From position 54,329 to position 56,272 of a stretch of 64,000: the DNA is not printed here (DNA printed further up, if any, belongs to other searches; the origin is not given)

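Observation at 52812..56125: Tandem WS/DGAT acyltransferases each fused to a ComEA-type DNA-binding helix-hairpin-helix domain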

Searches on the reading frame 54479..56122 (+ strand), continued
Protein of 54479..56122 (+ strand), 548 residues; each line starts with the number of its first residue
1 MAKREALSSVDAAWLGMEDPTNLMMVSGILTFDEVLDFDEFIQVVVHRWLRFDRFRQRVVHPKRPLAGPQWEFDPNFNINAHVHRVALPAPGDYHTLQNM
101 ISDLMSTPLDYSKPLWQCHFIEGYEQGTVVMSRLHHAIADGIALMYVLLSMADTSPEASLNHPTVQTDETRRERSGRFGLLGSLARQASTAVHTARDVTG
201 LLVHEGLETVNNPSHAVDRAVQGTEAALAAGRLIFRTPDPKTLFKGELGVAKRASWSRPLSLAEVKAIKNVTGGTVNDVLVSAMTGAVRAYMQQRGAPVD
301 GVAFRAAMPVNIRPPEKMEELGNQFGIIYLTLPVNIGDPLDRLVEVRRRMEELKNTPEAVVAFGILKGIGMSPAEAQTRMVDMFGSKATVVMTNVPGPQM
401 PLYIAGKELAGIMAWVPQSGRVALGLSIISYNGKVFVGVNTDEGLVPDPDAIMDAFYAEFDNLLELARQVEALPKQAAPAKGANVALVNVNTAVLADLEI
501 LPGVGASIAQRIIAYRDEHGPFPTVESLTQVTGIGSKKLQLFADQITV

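Call 50: fold_search(model_id=the predicted structure, library=pdb)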
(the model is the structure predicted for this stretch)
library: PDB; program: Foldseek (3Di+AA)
matches with E <= 10: 533; with E <= 0.001: 247
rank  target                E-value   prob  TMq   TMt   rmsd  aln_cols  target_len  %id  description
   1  6chj_A                7.0e-28  1.00  0.56  0.76   7.3       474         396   20  Wax ester synthase/diacylglycerol acyltransferase from Marinobacter aquaeolei VT8 (released 2018-06-13)
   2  6chj_B                2.0e-27  1.00  0.58  0.76   6.9       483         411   22  Wax ester synthase/diacylglycerol acyltransferase from Marinobacter aquaeolei VT8 (released 2018-06-13)
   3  7nxg                  3.4e-24  1.00  0.55  0.75   6.1       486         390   23  Wax synthase 1 from Acinetobacter baylyi (AbWSD1) co-crystallized with myristic acid (released 2022-03-30)
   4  8s6l                  5.0e-17  1.00  0.56  0.69   7.8       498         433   17  AzeD dehydratase of Pseudomonas aeruginosa (released 2025-03-12)
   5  7c1s                  5.2e-16  1.00  0.52  0.63   7.3       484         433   14  Crystal structure of the starter condensation domain of rhizomide synthetase RzmA mutant H140A/R148A in complex with C8- (released 2020-11-25)
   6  5t3e_B                1.4e-15  1.00  0.52  0.63   7.1       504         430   14  Crystal structure of a nonribosomal peptide synthetase heterocyclization domain. (released 2016-11-02)
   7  7ly7_A                1.8e-15  1.00  0.50  0.32   7.6       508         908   15  Crystal structure of the elongation module of the bacillamide NRPS, BmdB, in complex with the oxidase BmdC (released 2022-02-02)
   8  6ta8_B                3.2e-15  1.00  0.46  0.54   8.4       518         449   11  Crystal structure of the epimerization domain from the third module of tyrocidine synthetase B, TycB3(E) (released 2020-11-18)
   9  5t3e_A                5.2e-15  1.00  0.52  0.64   7.2       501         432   13  Crystal structure of a nonribosomal peptide synthetase heterocyclization domain. (released 2016-11-02)
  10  6p1j_A                7.1e-15  1.00  0.46  0.29   8.6       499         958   17  The structure of condensation and adenylation domains of teixobactin-producing nonribosomal peptide synthetase Txo2 se (released 2019-05-29)
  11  6ta8_A                7.9e-15  1.00  0.44  0.53   9.6       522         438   11  Crystal structure of the epimerization domain from the third module of tyrocidine synthetase B, TycB3(E) (released 2020-11-18)
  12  7c1l                  1.3e-14  1.00  0.50  0.61   6.7       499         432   13  Crystal structure of the starter condensation domain of rhizomide synthetase RzmA mutant R148A in complex with C8-CoA (released 2020-11-25)
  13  7c1r                  1.6e-14  1.00  0.51  0.63   6.6       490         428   13  Crystal structure of the starter condensation domain of rhizomide synthetase RzmA mutant H140A/R148A in complex with C8- (released 2020-11-25)
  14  6p1j_B                1.6e-14  1.00  0.46  0.29   8.4       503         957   16  The structure of condensation and adenylation domains of teixobactin-producing nonribosomal peptide synthetase Txo2 se (released 2019-05-29)
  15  7r9x_A                1.8e-14  1.00  0.47  0.58   8.1       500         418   14  Crystal structure of a dehydrating condensation domain, AmbE-CmodAA, involved in nonribosomal peptide synthesis (released 2022-07-13)
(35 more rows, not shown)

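Call 80: find_encoding_contigs(protein=P0041, flank=4000, max_places=2)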
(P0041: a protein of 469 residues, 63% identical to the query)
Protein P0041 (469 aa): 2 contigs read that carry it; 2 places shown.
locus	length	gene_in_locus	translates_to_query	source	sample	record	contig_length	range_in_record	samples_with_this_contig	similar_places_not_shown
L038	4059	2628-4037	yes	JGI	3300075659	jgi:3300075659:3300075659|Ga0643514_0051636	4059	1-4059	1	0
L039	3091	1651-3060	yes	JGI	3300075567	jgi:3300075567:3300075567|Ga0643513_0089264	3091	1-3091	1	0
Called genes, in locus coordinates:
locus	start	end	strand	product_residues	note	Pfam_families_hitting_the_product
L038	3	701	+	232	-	?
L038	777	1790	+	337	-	PF13181:TPR_8 (faint), PF07719:TPR_2 (faint), PF13428:TPR_14 (faint), PF00515:TPR_1 (faint), PF13371:TPR_9 (faint), PF13432:TPR_16, PF14559:TPR_19 (weak), PF13414:TPR_11, +1 more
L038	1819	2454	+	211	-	PF00300:His_Phos_1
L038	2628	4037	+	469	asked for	PF03007:WS_DGAT_cat, PF06974:WS_DGAT_C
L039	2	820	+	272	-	?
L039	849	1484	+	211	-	PF00300:His_Phos_1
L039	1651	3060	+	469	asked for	PF03007:WS_DGAT_cat, PF06974:WS_DGAT_C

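Call 81: find_encoding_contigs(protein=P0102, flank=6000, max_places=2)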
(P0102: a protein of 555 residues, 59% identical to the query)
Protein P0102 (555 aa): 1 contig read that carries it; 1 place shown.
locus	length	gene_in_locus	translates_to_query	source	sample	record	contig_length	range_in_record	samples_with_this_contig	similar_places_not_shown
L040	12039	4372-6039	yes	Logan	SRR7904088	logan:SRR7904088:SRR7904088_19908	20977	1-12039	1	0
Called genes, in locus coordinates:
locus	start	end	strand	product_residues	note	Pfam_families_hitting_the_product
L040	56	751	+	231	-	PF05711:TylF, PF13578:Methyltransf_24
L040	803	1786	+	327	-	PF00515:TPR_1 (faint), PF07719:TPR_2 (faint), PF13424:TPR_12 (faint), PF13428:TPR_14 (faint), PF13181:TPR_8 (faint), PF13371:TPR_9 (faint), PF13432:TPR_16 (weak), PF13414:TPR_11 (weak), +1 more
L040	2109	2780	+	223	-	PF00300:His_Phos_1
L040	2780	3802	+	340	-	PF01728:FtsJ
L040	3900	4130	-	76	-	PF10006:DUF2249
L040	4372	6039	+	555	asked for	PF03007:WS_DGAT_cat, PF06974:WS_DGAT_C, PF14520:HHH_5 (weak)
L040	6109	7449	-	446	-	PF03033:Glyco_transf_28, PF00201:UDPGT, PF06722:EryCIII-like_C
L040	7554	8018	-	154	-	-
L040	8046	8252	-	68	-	-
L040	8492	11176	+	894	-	PF13191:AAA_16 (faint), PF25873:WHD_MalT, PF17874:TPR_MalT, PF00196:GerE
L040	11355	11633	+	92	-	PF08281:Sigma70_r4_2, PF13936:HTH_38 (weak), PF00196:GerE, PF04545:Sigma70_r4 (faint), PF13384:HTH_23 (weak), PF13518:HTH_28 (faint)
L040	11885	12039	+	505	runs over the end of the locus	PF12838:Fer4_7, PF13484:Fer4_16 (weak)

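Call 82: find_encoding_contigs(protein=P0113, flank=6000, max_places=2)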
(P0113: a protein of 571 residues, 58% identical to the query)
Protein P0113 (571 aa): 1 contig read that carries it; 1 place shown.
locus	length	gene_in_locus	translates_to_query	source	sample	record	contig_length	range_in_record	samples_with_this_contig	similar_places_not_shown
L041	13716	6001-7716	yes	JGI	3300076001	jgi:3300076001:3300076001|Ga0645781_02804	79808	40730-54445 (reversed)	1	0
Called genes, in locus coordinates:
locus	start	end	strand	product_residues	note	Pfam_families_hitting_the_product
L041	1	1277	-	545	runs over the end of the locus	PF01609:DDE_Tnp_1 (faint)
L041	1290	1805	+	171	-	PF10025:DUF2267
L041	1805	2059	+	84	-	-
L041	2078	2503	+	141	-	PF02566:OsmC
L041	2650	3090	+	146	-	PF10604:Polyketide_cyc2, PF03364:Polyketide_cyc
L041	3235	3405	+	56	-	-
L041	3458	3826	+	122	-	PF11127:YgaP-like_TM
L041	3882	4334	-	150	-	PF04248:NTP_transf_9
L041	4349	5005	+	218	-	PF13489:Methyltransf_23, PF05175:MTS (weak), PF01209:Ubie_methyltran, PF13847:Methyltransf_31, PF08241:Methyltransf_11, PF08242:Methyltransf_12, PF13649:Methyltransf_25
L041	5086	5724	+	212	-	PF00300:His_Phos_1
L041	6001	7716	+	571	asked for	PF03007:WS_DGAT_cat, PF06974:WS_DGAT_C, PF14520:HHH_5 (weak)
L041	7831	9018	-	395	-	PF00140:Sigma70_r1_2 (weak), PF04542:Sigma70_r2, PF04539:Sigma70_r3, PF04545:Sigma70_r4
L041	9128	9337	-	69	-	-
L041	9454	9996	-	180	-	PF09350:DJC28_CD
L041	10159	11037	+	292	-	PF00756:Esterase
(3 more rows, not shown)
